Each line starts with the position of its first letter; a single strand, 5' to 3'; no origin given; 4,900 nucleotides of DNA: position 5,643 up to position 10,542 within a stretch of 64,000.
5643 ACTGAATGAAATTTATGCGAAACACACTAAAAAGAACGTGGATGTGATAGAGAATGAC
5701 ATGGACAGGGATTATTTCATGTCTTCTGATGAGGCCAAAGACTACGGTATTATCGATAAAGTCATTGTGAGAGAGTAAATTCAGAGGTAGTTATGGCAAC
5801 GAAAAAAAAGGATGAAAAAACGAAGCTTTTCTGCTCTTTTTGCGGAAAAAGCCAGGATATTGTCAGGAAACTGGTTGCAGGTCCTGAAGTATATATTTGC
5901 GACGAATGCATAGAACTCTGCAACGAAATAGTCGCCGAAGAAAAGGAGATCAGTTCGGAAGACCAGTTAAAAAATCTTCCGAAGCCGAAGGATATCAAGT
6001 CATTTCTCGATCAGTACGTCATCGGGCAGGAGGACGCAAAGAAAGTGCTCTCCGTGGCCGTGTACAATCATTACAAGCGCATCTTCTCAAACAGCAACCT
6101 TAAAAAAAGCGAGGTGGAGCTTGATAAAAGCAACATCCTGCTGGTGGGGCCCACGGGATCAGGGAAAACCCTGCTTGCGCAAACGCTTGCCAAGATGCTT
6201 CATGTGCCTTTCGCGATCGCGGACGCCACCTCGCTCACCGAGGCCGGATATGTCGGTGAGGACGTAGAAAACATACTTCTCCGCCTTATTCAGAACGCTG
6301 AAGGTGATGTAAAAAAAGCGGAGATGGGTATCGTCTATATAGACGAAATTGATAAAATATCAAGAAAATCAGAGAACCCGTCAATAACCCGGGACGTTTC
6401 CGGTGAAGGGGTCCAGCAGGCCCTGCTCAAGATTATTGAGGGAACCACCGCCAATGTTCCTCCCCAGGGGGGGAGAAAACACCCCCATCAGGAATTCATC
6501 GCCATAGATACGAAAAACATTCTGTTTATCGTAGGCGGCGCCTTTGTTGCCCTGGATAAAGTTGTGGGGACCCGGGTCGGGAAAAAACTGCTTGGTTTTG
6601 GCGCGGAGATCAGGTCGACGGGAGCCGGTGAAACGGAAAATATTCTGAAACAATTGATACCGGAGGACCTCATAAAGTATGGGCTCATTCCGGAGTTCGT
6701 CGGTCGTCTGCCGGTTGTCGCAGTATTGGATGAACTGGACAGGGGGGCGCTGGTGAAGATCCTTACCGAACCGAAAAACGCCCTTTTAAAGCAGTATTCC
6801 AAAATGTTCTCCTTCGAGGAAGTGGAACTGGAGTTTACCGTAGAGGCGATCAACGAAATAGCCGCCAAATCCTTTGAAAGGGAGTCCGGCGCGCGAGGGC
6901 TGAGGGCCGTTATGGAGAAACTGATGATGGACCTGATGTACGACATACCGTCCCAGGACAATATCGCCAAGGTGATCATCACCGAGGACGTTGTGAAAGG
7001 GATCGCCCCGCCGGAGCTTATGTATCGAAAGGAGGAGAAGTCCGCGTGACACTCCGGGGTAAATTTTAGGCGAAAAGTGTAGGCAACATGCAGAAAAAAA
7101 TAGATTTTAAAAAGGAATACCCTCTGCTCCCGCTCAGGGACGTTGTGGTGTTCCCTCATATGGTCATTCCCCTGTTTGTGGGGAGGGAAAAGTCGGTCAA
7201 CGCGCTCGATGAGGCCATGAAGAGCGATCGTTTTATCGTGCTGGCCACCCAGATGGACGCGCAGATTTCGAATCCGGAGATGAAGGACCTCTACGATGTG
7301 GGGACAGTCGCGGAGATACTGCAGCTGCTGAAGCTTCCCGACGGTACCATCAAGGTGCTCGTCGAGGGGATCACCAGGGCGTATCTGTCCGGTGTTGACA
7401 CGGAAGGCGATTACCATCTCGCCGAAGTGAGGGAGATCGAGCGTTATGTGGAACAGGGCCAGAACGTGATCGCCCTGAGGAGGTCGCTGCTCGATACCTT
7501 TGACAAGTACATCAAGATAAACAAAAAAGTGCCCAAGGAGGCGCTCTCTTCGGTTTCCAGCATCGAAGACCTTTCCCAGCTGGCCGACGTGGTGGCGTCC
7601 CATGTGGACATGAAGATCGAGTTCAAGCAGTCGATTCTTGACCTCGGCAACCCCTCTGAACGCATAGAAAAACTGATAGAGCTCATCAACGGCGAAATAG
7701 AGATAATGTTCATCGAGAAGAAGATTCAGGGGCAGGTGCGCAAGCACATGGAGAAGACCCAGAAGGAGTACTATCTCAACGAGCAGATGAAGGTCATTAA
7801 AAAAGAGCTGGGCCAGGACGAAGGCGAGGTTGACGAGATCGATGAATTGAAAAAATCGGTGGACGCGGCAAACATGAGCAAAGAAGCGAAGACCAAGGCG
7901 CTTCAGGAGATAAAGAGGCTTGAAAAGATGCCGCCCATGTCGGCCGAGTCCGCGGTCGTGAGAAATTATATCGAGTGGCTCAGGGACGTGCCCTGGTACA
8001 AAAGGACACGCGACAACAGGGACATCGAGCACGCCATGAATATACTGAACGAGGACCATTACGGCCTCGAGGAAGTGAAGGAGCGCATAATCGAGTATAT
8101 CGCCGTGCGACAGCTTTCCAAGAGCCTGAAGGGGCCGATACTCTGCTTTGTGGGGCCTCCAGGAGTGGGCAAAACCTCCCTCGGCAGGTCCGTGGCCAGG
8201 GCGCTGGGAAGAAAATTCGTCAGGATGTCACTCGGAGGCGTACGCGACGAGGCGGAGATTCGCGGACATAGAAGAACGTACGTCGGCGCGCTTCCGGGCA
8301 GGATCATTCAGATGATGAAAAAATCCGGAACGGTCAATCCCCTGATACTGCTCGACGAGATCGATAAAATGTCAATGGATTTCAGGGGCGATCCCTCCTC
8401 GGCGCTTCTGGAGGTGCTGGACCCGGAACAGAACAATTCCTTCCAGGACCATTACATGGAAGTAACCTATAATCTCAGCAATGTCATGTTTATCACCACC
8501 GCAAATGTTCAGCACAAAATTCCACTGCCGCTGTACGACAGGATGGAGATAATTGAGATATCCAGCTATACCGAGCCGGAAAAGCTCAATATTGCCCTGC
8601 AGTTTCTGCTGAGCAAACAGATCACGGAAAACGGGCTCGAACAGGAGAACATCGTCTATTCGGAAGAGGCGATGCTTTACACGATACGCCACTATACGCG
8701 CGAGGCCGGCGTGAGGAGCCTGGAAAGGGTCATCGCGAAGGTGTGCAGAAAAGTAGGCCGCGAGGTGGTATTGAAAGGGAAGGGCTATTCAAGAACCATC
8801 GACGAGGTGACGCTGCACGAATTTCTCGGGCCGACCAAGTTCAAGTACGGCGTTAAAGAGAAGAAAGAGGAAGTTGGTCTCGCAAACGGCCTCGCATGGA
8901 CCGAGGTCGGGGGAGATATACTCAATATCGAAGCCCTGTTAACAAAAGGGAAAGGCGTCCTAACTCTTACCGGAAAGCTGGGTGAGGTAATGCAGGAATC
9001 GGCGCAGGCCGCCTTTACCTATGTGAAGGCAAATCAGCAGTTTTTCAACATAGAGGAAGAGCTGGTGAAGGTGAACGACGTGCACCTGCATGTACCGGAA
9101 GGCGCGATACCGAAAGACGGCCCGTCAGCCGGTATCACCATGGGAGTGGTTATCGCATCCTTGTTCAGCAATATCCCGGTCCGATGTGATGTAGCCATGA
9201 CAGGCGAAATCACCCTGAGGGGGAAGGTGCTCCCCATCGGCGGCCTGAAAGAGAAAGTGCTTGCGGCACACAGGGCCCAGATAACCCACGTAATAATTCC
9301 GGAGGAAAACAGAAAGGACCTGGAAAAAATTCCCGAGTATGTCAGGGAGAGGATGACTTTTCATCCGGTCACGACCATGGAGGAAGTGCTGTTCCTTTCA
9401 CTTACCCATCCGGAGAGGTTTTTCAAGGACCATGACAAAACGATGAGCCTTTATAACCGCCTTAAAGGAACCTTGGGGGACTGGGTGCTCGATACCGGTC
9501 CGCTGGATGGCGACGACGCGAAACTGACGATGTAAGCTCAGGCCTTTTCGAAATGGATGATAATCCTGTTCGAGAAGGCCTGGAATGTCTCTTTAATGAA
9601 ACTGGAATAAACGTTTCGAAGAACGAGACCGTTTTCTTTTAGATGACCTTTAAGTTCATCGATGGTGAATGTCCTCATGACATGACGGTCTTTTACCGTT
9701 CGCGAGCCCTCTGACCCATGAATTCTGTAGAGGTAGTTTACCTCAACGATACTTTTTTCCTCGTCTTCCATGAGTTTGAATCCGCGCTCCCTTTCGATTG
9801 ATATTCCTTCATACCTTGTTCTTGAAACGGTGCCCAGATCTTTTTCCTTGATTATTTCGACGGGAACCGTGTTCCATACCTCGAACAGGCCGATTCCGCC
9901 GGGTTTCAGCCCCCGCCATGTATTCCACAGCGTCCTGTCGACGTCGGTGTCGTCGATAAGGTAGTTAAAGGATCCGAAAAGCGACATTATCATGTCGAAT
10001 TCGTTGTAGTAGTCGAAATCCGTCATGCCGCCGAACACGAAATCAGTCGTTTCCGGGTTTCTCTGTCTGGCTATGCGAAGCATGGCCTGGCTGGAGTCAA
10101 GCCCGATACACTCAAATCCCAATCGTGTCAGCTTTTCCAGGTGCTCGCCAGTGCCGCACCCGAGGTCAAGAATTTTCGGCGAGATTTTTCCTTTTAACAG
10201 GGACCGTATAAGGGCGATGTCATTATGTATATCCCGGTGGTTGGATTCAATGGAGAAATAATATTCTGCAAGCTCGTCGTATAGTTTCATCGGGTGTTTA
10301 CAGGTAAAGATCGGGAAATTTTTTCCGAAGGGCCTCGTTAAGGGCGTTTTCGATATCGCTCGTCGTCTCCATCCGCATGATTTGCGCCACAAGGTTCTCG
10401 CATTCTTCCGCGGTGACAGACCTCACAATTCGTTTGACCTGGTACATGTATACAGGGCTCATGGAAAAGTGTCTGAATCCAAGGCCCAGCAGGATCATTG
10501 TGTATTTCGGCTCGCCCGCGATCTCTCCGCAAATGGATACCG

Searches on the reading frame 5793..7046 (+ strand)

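Call 15: search_protein_families(library=pfam, proteins=[window:5793-7046:+])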
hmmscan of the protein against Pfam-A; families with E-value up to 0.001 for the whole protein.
window:5793-7046:+ (418 aa): 11 families
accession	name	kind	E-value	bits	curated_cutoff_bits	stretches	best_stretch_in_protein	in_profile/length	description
PF07724.20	AAA_2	-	8.9e-35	120.6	27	1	112-308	3-165/166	AAA domain (Cdc48 subfamily)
PF06689.19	zf-C4_ClpX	-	1.1e-18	67.2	27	1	13-49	2-39/39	ClpX C4-type zinc finger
PF00004.35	AAA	-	6.5e-17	62.7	21.2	1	115-232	1-99/131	ATPase family associated with various cellular activities (AAA)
PF10431.15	ClpB_D2-small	-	1e-10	41.9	21.9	1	315-393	1-75/81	C-terminal, D2-small domain, of ClpB protein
PF00493.29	MCM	-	8.4e-07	28.8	23.3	1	69-193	19-137/224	MCM P-loop domain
PF01078.27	Mg_chelatase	-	1e-06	28.7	20.3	0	113-136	23-46/207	Magnesium chelatase, subunit ChlI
PF13401.12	AAA_22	-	2e-06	28.6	27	1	111-190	4-97/130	AAA domain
PF07728.20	AAA_5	-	2.1e-06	28.2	22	1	114-191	1-80/139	AAA domain (dynein-related subfamily)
PF05496.18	RuvB_N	-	1.2e-05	25.6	27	1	72-194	6-101/159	Holliday junction DNA helicase RuvB P-loop domain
PF00158.32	Sigma54_activat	-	4.7e-05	23.6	20.2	0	107-134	17-44/168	Sigma-54 interaction domain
PF14532.12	Sigma54_activ_2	-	0.00078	20.1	25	0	109-192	18-84/138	Sigma-54 interaction domain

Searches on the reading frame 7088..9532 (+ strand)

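Call 15: search_protein_families(library=pfam, proteins=[window:7088-9532:+])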
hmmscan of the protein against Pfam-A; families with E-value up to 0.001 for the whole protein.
window:7088-9532:+ (815 aa): 9 families
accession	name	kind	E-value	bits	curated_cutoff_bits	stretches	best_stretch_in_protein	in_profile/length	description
PF05362.19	Lon_C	-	9.6e-87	290.3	21.1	1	571-772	2-203/205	Lon protease (S16) C-terminal proteolytic domain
PF02190.22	LON_substr_bdg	-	2.7e-51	174.8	28.7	1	10-201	1-199/200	ATP-dependent protease La (LON) substrate-binding domain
PF00004.35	AAA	-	3e-24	86.4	21.2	1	352-490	1-127/131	ATPase family associated with various cellular activities (AAA)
PF22667.2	Lon_lid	-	1.8e-19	69.6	27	1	514-564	2-52/57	Lon protease AAA+ ATPase lid domain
PF13541.12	ChlI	-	5.9e-08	33.1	27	1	614-741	1-121/121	Subunit ChlI of Mg-chelatase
PF07728.20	AAA_5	-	4.1e-07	30.5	22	1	352-486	2-139/139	AAA domain (dynein-related subfamily)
PF07724.20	AAA_2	-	2.5e-05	24.8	27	1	353-479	7-130/166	AAA domain (Cdc48 subfamily)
PF13401.12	AAA_22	-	0.00011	23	27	0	351-431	7-99/130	AAA domain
PF08298.17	AAA_PrkA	-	0.00012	21.7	25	1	306-374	44-110/358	PrkA AAA domain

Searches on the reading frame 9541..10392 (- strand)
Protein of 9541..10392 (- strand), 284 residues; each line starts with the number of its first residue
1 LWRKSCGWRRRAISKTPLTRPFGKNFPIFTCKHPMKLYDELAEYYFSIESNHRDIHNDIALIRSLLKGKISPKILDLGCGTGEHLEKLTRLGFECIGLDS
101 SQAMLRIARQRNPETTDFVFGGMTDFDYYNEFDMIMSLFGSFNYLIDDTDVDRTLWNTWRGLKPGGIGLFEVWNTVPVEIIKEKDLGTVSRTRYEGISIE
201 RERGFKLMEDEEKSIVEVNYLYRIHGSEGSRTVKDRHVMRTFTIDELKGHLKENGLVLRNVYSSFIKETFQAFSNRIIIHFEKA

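Call 15: search_protein_families(library=pfam, proteins=[window:9541-10392:-])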
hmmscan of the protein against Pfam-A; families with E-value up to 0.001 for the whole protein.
window:9541-10392:- (284 aa): 6 families
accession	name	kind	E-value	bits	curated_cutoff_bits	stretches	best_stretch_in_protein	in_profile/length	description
PF13649.12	Methyltransf_25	-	1.7e-17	64.3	27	1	74-166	1-97/97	Methyltransferase domain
PF08241.18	Methyltransf_11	-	1.8e-13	51.4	21.2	1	75-168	1-93/95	Methyltransferase domain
PF08242.18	Methyltransf_12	-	8e-10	39.8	30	1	75-167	1-97/98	Methyltransferase domain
PF13489.12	Methyltransf_23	-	1.1e-09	38.6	27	1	67-257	19-160/164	Methyltransferase domain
PF13847.12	Methyltransf_31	-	4e-09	36.7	27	1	73-172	6-111/145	Methyltransferase domain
PF01209.24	Ubie_methyltran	-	1.4e-06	28.3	20.1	1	60-167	40-148/233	ubiE/COQ5 methyltransferase family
